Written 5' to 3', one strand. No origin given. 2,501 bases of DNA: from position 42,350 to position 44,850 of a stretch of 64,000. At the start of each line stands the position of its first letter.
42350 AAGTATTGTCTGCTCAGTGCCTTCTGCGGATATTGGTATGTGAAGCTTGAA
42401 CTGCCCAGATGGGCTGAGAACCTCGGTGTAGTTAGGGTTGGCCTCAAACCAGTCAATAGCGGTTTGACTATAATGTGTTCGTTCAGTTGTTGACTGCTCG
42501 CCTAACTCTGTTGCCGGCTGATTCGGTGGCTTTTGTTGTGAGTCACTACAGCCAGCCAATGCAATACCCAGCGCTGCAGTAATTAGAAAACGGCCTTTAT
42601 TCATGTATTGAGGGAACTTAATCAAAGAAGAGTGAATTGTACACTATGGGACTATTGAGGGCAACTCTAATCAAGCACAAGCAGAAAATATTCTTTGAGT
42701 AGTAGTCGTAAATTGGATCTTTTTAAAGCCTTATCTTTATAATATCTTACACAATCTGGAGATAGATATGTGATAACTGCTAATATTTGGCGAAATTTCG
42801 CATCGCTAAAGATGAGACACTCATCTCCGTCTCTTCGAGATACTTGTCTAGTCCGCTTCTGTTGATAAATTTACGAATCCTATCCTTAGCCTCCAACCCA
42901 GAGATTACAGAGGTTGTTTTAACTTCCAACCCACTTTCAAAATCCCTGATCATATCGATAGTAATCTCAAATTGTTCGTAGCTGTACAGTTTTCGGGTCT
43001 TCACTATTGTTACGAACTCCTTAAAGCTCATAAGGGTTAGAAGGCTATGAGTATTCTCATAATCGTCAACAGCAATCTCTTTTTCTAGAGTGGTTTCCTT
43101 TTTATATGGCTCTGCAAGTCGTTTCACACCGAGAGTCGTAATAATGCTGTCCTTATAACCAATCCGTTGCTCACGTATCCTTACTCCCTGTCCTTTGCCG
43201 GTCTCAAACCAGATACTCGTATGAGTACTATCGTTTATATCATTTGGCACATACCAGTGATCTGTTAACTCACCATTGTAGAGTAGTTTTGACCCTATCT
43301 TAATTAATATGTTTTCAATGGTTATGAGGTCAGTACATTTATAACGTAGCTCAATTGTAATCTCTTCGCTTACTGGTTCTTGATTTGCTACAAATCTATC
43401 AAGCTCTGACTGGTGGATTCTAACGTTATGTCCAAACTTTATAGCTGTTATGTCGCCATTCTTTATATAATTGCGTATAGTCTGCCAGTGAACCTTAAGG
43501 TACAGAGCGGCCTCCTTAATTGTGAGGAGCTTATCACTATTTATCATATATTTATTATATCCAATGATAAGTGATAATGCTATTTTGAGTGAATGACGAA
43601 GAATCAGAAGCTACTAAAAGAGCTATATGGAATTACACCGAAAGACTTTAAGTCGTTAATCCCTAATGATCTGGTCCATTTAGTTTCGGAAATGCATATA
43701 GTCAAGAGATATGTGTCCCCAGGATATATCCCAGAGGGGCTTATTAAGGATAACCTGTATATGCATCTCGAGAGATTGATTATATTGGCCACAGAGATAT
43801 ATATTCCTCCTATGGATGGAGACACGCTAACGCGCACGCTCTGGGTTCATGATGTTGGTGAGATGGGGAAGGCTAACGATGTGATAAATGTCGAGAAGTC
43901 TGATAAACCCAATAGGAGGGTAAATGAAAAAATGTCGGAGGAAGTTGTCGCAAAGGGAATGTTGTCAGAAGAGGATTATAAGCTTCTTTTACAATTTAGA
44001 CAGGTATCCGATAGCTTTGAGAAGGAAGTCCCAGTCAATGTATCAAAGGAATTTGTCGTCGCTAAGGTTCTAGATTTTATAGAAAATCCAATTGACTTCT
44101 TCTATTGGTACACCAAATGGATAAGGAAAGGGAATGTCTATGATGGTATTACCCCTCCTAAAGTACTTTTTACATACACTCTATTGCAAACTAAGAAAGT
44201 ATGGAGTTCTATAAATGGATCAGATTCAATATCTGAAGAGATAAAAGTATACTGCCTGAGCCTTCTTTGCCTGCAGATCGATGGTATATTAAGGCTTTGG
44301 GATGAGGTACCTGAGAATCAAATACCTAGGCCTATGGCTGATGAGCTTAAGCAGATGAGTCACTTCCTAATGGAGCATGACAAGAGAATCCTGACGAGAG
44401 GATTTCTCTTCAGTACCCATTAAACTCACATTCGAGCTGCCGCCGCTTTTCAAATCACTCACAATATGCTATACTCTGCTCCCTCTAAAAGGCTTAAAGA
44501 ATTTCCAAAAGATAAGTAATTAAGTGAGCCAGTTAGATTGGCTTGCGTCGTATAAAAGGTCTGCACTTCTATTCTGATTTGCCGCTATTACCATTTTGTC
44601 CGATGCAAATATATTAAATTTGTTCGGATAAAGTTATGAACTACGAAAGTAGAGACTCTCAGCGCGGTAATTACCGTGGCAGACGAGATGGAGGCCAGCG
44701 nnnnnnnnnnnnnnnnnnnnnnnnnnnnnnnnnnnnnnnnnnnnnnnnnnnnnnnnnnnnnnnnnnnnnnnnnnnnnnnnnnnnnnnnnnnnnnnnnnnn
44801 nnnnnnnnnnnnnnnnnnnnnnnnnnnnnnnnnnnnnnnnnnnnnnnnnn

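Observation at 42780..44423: HTH-CYTH fusion protein divergently paired with a YfbR-like HD phosphohydrolase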

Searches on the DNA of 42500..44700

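Call 78: search_rna_families(source=window, start=42500, end=44700, threshold=evalue, max_evalue=1)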
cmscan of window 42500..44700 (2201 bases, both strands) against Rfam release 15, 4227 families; matches with E-value up to 1: 2.
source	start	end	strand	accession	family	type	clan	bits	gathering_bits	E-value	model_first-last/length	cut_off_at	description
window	43694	43764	-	RF01510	2dG-I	Cis-reg; riboswitch;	CL00123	21.9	51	0.31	1-63/63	no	2dG-I riboswitch aptamer (M. florum)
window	44398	44494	-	RF02207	WT1-AS_5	Gene; lncRNA;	-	18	80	0.28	1-79/79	no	WT1 antisense RNA conserved region 5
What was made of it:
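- There is no Rfam match (call 78).
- Tried and rejected: An Rfam scan of 42500-44700 gave only sub-threshold noise, 2dG-I at 21.9 bits against 51 (call 78).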
